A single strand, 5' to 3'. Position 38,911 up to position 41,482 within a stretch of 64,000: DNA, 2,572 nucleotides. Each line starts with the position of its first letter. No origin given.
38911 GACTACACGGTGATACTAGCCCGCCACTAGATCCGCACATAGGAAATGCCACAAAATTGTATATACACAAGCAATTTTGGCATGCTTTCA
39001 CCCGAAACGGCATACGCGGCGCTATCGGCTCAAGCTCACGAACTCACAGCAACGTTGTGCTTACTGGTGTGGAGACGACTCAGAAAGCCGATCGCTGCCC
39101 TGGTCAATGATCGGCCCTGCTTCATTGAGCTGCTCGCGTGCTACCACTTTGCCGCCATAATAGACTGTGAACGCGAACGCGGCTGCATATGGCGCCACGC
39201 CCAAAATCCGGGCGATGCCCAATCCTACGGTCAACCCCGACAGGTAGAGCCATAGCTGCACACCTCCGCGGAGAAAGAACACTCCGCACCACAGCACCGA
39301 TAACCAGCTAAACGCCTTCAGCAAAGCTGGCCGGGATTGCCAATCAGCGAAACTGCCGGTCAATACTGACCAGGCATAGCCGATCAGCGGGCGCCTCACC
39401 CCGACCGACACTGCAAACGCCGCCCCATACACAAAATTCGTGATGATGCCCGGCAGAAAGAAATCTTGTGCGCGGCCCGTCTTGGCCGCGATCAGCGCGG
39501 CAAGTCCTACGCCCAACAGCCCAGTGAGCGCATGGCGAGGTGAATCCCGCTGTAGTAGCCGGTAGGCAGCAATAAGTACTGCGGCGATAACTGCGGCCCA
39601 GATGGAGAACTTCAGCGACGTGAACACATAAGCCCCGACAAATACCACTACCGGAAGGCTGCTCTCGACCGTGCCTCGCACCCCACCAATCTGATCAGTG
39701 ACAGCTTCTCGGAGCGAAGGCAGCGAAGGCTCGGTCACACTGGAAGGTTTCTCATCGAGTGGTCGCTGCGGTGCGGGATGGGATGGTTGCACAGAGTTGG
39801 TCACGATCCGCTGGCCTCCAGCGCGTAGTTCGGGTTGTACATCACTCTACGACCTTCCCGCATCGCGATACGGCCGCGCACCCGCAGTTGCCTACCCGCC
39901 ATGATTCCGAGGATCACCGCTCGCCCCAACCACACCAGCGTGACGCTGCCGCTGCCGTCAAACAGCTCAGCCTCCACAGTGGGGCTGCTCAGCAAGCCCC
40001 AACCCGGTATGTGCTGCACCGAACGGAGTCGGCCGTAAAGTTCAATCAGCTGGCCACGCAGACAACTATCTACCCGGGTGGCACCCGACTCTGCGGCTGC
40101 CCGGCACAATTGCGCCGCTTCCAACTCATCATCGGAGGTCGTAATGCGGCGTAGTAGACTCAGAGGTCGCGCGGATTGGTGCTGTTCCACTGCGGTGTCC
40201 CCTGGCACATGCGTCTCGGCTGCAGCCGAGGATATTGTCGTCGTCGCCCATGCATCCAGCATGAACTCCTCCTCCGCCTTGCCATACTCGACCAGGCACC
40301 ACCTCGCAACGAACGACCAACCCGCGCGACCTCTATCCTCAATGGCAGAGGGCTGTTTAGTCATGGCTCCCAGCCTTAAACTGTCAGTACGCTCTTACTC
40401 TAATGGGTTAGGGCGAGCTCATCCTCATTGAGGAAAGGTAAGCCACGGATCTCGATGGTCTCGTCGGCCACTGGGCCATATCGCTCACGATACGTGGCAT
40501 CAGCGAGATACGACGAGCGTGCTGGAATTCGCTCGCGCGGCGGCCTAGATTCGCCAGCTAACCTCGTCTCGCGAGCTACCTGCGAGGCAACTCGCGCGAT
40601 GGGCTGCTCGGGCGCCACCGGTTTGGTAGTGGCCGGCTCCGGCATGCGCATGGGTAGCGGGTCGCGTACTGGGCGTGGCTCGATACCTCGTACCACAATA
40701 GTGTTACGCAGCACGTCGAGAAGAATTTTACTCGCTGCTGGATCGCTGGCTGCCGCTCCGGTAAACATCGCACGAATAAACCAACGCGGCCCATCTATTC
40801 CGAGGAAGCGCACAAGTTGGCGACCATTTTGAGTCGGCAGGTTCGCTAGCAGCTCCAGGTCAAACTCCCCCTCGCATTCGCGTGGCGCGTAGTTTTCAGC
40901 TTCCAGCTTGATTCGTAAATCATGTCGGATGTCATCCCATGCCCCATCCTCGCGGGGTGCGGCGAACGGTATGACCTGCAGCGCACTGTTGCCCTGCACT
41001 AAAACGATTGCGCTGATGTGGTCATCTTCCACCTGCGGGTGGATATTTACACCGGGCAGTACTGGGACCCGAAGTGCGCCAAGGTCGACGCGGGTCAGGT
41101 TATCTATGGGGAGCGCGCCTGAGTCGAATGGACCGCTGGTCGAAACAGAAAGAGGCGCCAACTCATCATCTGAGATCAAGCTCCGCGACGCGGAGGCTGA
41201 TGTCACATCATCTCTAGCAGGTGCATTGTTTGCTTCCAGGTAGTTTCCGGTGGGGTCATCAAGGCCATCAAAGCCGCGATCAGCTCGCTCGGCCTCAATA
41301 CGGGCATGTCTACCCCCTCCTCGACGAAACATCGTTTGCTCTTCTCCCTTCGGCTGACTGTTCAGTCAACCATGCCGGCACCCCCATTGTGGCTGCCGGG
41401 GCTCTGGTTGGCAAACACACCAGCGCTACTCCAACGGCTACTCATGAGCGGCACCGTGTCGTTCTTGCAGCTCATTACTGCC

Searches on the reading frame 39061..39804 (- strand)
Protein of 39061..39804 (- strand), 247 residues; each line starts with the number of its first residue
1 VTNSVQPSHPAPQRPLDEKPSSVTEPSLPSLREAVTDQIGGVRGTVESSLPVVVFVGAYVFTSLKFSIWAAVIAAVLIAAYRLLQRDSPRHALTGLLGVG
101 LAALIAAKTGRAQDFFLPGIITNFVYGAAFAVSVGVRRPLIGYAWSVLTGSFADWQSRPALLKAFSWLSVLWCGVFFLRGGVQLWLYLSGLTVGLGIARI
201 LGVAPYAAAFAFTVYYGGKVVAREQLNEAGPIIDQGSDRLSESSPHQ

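Call 7: search_protein_families(library=pfam, proteins=[window:39061-39804:-], max_evalue=0.01)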
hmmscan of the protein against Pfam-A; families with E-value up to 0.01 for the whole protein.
window:39061-39804:- (247 aa): 1 family
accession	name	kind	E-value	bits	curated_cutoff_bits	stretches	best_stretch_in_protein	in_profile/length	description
PF11361.13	DUF3159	-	2.2e-53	181.3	34.2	1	39-214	1-178/188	Protein of unknown function (DUF3159)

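Call 18: find_related_loci(query=window:39061-39804:-, collection=genome_contigs, flank=8000)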
Query window:39061-39804:- (247 aa) in genome_contigs; peptide patterns used: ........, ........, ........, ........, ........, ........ (x = any residue, [..] = any of these).
225 stretches matched a pattern; 8 encode a relative of the query (tblastn E <= 1e-3); 8 distinct loci.
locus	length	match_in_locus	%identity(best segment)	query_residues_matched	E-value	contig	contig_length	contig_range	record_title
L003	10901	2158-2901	88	1-247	3e-133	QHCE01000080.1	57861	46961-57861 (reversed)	MAG: Acidimicrobiales bacterium isolate RRmetagenome_bin2 antarctic_metabat_spec_bin_10_contig_2576, whole genome shotgu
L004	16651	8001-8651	75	8-226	7e-100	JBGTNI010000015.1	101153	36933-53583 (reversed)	MAG: Mycobacteriales bacterium isolate JTS-RE384 k141_4213023, whole genome shotgun sequence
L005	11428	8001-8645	60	20-231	2e-77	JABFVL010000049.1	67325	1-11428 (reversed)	MAG: Mycobacteriales bacterium isolate Bin2.3 NODE_87_length_67325_cov_4.356138, whole genome shotgun sequence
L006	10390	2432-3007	39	11-201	2e-34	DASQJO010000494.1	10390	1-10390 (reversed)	MAG TPA_asm: Kineosporiaceae bacterium isolate SMAG_U11888 k141_3059090, whole genome shotgun sequence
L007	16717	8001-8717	36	7-243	4e-33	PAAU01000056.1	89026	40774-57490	MAG: Micrococcales bacterium isolate NAT138 MHASMcontig_1906024, whole genome shotgun sequence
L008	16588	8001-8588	39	15-201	9e-33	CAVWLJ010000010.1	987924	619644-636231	MAG: uncultured Actinomycetota bacterium isolate MFD08669.bin.2.81 genome assembly, contig: contig_3511, whole genome sh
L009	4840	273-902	33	1-201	1e-31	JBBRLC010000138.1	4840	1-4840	MAG: Candidatus Nanopelagicales bacterium isolate La1_concoct.225 LA1C_C.225_k141_1667236L_4840_cov_7.0000, whole genome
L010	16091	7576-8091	36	32-201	2e-31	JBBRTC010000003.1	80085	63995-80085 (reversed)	MAG: Candidatus Nanopelagicales bacterium isolate La2_metabat2.176 La2_metabat2.176_K_4031902L80085_cov_41.8250, whole g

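Call 22: search_protein_families(library=ncbifam, proteins=[L004:9008-10498:+, L004:10742-12160:+, L004:13103-13882:+, L004:13955-14707:+, L005:9775-11040:-, L003:3131-4576:+, L003:4716-6218:+], max_evalue=0.001)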
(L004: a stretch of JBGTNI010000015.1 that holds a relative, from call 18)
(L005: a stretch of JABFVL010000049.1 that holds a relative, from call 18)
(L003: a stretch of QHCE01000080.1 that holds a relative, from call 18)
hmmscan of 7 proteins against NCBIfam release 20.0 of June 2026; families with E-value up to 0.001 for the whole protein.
L004:9008-10498:+ (496 aa): 4 families
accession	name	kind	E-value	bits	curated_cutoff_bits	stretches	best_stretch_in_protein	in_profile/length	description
NF053720.1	NsdA_fam_reg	subfamily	4.5e-72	243.9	75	1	27-489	3-432/432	NsdA family TPR-like regulatory protein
NF050130.1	TransRepNsdA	equivalog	7.1e-32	110.6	830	1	26-494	6-475/480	transcriptional repressor NsdA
NF050135.1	DNAbindNdsB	equivalog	2.8e-23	82.3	700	1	25-494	7-481/482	DNA-binding protein NsdB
NF046037.1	carphisopro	domain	1.8e-06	28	38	1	28-89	2-53/54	carph-isopro domain-containing protein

L004:10742-12160:+ (472 aa): 4 families
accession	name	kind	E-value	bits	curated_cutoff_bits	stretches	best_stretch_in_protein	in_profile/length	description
NF053720.1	NsdA_fam_reg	subfamily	4.2e-63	214.3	75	1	8-462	3-428/432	NsdA family TPR-like regulatory protein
NF050130.1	TransRepNsdA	equivalog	1.2e-33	116.5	830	1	5-443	4-449/480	transcriptional repressor NsdA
NF050135.1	DNAbindNdsB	equivalog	6.7e-24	84.3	700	2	173-469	191-479/482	DNA-binding protein NsdB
NF046037.1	carphisopro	domain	6.6e-05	23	38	1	11-66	4-49/54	carph-isopro domain-containing protein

L004:13103-13882:+ (259 aa): 0 families

L004:13955-14707:+ (250 aa): 1 family
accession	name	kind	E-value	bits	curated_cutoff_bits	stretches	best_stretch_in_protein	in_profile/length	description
TIGR02170.1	thyX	equivalog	6.9e-59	198.9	87.9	1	29-230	11-211/211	FAD-dependent thymidylate synthase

L005:9775-11040:- (421 aa): 91 families (the best 25 are shown)
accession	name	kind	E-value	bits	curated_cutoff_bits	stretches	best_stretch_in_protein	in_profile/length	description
TIGR02032.1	GG-red-SF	subfamily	2.2e-82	277.1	158.8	1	18-327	2-297/297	geranylgeranyl reductase family protein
NF045655.1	MkRedMenJ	equivalog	9.7e-73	245.4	700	1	15-412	3-390/406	menaquinone reductase MenJ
TIGR02023.1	BchP-ChlP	subfamily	8.5e-36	123.8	343.3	1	18-360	2-327/388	geranylgeranyl diphosphate reductase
NF041080.1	DGGGPL_reductase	equivalog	7e-28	97.7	580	1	18-334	3-318/447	digeranylgeranylglycerophospholipid reductase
NF041160.1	DGGPL_Thplmales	equivalog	1.9e-27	96.2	780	1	16-331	3-314/396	digeranylgeranylglycerophospholipid reductase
NF041385.1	Dggglyphlred_Halo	equivalog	1.7e-22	79.5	700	1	14-346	2-332/405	digeranylgeranylglycerophospholipid reductase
NF049967.1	QhpG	equivalog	8.5e-21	74.3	240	1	19-365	1-322/423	flavin-dependent monooxygenase QhpG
TIGR02028.1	ChlP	equivalog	5.9e-19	68.1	505.3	1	19-359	3-336/398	geranylgeranyl reductase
TIGR01988.1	Ubi-OHases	subfamily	1.3e-16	60.5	224.65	1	18-185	1-176/387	ubiquinone biosynthesis hydroxylase, UbiH/UbiF/VisC/COQ6 family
NF004834.1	PRK06185.1-3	subfamily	2e-16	59.8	500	1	15-192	6-189/420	FAD-dependent oxidoreductase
NF007542.0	PRK10157.1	subfamily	1.8e-15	56.6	610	1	17-194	6-183/428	FAD-dependent oxidoreductase FixC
NF004833.1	PRK06185.1-1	subfamily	3.4e-15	55.7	488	1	17-204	3-195/403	FAD-dependent oxidoreductase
NF005313.0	PRK06847.1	subfamily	2.1e-14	53.3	372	1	17-201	5-190/375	hypothetical protein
NF007450.0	PRK10015.1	subfamily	3.1e-14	52.5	466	1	16-186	5-176/429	FAD-dependent oxidoreductase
NF033113.0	halo_ClmS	equivalog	7.5e-14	51.1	900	1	16-200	2-193/570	chloramphenicol-biosynthetic FADH2-dependent halogenase CmlS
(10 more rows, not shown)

L003:3131-4576:+ (481 aa): 4 families
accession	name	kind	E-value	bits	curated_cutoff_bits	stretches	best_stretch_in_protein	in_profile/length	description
NF053720.1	NsdA_fam_reg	subfamily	4.8e-68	230.6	75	1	12-473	2-431/432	NsdA family TPR-like regulatory protein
NF050130.1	TransRepNsdA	equivalog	1.7e-27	96.2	830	1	11-475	5-471/480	transcriptional repressor NsdA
NF050135.1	DNAbindNdsB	equivalog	4.8e-22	78.2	700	1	11-478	7-480/482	DNA-binding protein NsdB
NF046037.1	carphisopro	domain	0.00047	20.3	38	0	16-75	4-53/54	carph-isopro domain-containing protein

L003:4716-6218:+ (500 aa): 4 families
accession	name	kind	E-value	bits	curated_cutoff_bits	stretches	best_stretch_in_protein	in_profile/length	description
NF053720.1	NsdA_fam_reg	subfamily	1.3e-63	216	75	1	34-484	4-429/432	NsdA family TPR-like regulatory protein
NF050130.1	TransRepNsdA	equivalog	3e-29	101.9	830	1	39-466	13-448/480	transcriptional repressor NsdA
NF050135.1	DNAbindNdsB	equivalog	7e-21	74.4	700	2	29-111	5-92/482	DNA-binding protein NsdB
NF046037.1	carphisopro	domain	1.1e-07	31.9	38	1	36-95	4-53/54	carph-isopro domain-containing protein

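Call 60: search_protein_families(library=ncbifam, proteins=[L004:13103-13882:+], max_evalue=0.01)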
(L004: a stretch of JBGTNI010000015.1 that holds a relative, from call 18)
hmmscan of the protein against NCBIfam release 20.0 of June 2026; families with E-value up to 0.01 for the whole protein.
L004:13103-13882:+ (259 aa): 0 families

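Call 61: search_protein_families(library=pfam, proteins=[L004:13103-13882:+], max_evalue=0.01)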
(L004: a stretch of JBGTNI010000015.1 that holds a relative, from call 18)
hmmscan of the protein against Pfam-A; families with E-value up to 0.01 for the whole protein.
L004:13103-13882:+ (259 aa): 1 family
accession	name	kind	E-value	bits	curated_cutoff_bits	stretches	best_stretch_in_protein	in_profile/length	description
PF10825.13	DUF2752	-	1e-19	70.7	27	1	162-209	1-48/49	Protein of unknown function (DUF2752)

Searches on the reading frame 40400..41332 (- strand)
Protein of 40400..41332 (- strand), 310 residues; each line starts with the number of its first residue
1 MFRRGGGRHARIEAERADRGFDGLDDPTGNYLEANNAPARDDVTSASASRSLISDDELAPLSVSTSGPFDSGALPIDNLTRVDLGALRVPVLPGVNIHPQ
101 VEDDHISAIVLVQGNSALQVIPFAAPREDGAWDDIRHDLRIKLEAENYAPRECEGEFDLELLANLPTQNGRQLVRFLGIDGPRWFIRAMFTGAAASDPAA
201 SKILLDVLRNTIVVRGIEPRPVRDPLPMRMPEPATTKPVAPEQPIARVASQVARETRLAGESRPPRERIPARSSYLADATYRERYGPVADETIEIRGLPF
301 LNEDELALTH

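Call 7: search_protein_families(library=pfam, proteins=[window:40400-41332:-], max_evalue=0.01)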
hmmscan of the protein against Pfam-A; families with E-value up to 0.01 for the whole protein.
window:40400-41332:- (310 aa): 1 family
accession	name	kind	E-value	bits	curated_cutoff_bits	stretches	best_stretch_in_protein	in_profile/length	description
PF12502.13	DUF3710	-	1.6e-52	178.3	25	1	67-235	1-175/177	Protein of unknown function (DUF3710)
